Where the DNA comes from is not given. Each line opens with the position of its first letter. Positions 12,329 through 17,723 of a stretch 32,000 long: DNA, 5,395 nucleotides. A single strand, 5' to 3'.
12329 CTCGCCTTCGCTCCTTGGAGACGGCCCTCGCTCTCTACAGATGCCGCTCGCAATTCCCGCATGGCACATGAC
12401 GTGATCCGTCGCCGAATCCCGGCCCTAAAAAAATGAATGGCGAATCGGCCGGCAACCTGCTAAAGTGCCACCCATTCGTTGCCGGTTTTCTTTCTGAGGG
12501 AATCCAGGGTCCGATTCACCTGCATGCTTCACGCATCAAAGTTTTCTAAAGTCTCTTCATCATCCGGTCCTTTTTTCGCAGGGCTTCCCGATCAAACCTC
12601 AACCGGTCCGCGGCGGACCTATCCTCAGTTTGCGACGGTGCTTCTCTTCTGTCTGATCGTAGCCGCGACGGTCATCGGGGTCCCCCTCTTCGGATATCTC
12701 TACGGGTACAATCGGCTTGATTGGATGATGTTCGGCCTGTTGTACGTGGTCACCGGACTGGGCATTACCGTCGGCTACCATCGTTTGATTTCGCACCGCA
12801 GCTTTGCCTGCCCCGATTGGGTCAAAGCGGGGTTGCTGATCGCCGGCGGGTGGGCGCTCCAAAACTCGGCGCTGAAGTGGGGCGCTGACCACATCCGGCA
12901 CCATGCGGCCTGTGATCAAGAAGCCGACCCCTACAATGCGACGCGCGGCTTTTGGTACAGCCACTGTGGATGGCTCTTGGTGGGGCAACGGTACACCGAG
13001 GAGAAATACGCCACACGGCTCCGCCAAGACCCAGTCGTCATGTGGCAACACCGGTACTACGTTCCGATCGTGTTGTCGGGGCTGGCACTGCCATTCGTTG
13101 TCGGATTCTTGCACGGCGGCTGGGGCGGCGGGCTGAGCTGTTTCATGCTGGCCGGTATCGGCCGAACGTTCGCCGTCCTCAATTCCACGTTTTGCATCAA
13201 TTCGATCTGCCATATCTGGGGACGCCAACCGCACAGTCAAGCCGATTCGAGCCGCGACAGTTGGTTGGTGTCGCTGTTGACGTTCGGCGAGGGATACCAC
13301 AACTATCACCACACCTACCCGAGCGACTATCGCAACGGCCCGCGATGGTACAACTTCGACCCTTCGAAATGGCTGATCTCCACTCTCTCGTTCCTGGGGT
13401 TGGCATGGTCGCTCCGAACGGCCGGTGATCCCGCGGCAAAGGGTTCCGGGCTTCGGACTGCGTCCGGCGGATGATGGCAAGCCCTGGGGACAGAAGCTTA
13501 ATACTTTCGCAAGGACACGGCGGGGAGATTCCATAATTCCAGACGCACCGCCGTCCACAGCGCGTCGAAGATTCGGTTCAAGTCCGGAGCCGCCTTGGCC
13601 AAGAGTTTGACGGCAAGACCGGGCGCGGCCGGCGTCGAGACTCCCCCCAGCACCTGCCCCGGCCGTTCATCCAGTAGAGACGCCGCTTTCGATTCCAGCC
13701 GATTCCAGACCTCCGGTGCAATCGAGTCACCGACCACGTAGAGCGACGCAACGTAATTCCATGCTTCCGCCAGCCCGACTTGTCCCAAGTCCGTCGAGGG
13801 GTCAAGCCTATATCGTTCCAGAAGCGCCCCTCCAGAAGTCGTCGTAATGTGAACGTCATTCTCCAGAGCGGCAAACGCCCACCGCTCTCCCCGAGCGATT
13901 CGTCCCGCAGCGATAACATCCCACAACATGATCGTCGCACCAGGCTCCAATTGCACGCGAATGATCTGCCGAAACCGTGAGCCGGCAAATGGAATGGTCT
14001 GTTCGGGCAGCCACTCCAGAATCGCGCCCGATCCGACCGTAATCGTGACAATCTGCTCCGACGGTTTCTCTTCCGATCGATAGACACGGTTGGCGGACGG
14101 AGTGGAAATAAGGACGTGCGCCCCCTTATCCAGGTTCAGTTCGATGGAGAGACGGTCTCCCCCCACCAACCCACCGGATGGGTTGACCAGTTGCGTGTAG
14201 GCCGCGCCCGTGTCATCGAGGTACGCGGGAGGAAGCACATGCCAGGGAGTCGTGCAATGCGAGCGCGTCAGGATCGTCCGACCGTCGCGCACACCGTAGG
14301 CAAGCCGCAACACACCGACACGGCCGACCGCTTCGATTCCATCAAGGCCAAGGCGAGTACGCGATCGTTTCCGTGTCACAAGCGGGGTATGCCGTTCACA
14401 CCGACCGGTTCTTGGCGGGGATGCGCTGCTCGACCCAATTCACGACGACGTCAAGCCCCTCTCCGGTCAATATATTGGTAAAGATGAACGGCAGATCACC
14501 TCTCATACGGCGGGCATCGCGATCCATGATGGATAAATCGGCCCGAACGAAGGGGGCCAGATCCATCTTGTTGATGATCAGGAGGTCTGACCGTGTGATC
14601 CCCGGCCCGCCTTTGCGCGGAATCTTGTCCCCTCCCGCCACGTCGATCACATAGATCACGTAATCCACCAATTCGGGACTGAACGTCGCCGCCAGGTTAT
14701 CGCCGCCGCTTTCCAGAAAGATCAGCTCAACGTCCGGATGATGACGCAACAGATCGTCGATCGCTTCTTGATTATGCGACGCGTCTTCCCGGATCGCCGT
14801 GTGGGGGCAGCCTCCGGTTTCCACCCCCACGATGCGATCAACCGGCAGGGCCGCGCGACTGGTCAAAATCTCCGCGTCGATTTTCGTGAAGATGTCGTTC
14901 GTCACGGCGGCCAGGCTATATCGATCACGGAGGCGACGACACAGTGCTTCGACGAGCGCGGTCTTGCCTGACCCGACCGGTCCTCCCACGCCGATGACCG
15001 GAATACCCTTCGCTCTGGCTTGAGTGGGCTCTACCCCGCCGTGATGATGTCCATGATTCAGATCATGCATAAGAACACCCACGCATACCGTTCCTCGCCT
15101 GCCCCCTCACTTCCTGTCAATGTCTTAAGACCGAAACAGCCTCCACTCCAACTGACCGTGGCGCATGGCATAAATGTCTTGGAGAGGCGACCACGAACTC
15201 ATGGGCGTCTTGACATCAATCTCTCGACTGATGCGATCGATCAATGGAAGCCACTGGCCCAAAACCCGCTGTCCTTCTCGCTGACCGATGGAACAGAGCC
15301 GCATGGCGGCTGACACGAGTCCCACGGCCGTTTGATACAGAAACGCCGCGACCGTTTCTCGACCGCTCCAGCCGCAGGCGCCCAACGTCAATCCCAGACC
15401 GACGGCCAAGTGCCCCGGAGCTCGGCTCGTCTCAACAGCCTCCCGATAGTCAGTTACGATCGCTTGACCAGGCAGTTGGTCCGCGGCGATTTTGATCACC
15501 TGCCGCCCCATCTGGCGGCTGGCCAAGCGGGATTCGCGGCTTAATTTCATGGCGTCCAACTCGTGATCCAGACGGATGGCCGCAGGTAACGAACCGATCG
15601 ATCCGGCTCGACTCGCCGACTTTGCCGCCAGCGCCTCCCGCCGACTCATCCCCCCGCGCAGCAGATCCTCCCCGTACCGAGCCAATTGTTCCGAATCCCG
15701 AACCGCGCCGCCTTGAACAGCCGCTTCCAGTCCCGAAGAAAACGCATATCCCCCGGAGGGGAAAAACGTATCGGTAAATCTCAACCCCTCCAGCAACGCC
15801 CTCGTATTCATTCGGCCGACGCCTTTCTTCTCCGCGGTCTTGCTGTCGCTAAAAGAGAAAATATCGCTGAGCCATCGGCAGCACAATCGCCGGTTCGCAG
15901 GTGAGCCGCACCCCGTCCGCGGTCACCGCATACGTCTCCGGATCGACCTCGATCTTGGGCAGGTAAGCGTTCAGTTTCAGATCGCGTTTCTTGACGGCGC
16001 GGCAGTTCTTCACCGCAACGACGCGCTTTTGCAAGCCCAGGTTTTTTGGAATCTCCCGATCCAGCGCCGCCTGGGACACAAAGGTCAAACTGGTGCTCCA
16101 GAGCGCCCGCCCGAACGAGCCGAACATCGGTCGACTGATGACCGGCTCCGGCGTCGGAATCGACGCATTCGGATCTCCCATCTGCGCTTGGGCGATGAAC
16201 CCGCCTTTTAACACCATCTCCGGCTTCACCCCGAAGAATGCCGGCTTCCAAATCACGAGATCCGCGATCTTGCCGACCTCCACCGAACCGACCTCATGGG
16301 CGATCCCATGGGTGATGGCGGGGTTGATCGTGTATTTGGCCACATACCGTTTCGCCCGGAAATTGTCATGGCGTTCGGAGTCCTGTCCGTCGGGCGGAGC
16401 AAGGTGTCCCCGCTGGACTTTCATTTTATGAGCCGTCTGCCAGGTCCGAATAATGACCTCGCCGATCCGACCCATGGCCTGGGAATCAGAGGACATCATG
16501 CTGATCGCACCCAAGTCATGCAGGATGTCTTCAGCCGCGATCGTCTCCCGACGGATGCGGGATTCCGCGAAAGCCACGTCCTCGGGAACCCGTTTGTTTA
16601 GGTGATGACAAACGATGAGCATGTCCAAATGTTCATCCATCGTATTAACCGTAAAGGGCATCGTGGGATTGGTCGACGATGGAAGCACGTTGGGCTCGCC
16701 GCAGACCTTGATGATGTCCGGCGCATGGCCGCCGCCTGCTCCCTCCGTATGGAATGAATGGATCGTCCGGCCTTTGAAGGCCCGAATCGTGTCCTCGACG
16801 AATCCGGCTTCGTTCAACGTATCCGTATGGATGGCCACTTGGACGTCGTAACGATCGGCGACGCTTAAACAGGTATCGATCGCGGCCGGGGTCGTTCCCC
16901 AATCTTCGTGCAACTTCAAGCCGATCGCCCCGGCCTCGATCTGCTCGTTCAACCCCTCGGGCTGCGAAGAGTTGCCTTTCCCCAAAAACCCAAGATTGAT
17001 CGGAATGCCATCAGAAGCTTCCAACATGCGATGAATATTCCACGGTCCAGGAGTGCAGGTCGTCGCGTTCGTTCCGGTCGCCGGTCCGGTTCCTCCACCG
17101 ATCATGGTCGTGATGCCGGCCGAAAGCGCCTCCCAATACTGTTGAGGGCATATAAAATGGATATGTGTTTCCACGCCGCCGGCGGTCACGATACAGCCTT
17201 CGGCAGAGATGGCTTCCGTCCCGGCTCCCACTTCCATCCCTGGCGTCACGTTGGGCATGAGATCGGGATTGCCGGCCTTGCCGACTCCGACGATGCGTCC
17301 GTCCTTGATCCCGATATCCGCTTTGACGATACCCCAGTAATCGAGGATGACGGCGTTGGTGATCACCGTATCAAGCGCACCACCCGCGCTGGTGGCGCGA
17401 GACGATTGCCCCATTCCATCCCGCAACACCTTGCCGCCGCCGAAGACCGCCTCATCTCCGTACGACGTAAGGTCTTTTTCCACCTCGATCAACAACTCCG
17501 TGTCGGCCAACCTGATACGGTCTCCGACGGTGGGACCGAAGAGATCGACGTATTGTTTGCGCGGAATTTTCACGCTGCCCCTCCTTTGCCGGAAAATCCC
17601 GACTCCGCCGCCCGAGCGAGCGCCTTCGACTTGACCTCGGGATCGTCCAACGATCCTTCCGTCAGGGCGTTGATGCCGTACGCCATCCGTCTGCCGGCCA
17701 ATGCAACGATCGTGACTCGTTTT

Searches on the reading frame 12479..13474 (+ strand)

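Call 91: search_protein_families(library=pfam, proteins=[window:12479-13474:+], max_evalue=0.001)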
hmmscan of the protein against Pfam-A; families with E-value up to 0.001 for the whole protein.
window:12479-13474:+ (331 aa): 1 family
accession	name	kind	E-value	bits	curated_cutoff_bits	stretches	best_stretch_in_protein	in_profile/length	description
PF00487.30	FA_desaturase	-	1.4e-20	74.6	29.7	1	82-294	3-232/253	Fatty acid desaturase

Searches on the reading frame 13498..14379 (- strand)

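Call 91: search_protein_families(library=pfam, proteins=[window:13498-14379:-], max_evalue=0.001)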
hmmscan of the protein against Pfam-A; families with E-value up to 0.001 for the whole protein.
window:13498-14379:- (293 aa): 1 family
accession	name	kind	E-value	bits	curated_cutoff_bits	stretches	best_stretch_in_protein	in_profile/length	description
PF01774.22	UreD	-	1.4e-51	175.9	27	1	64-264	2-199/201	UreD urease accessory protein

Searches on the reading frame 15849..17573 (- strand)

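Call 91: search_protein_families(library=pfam, proteins=[window:15849-17573:-], max_evalue=0.001)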
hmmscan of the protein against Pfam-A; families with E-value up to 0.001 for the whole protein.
window:15849-17573:- (574 aa): 3 families
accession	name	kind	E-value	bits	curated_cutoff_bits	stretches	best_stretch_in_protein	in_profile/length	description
PF01979.26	Amidohydro_1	-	6e-83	279.4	25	1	128-460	1-340/345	Amidohydrolase family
PF00449.26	Urease_alpha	-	1.8e-56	190.1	23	1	1-122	1-121/121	Urease alpha-subunit, N-terminal domain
PF07969.17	Amidohydro_3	-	6.7e-11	42.8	29.7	1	403-452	405-454/472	Amidohydrolase family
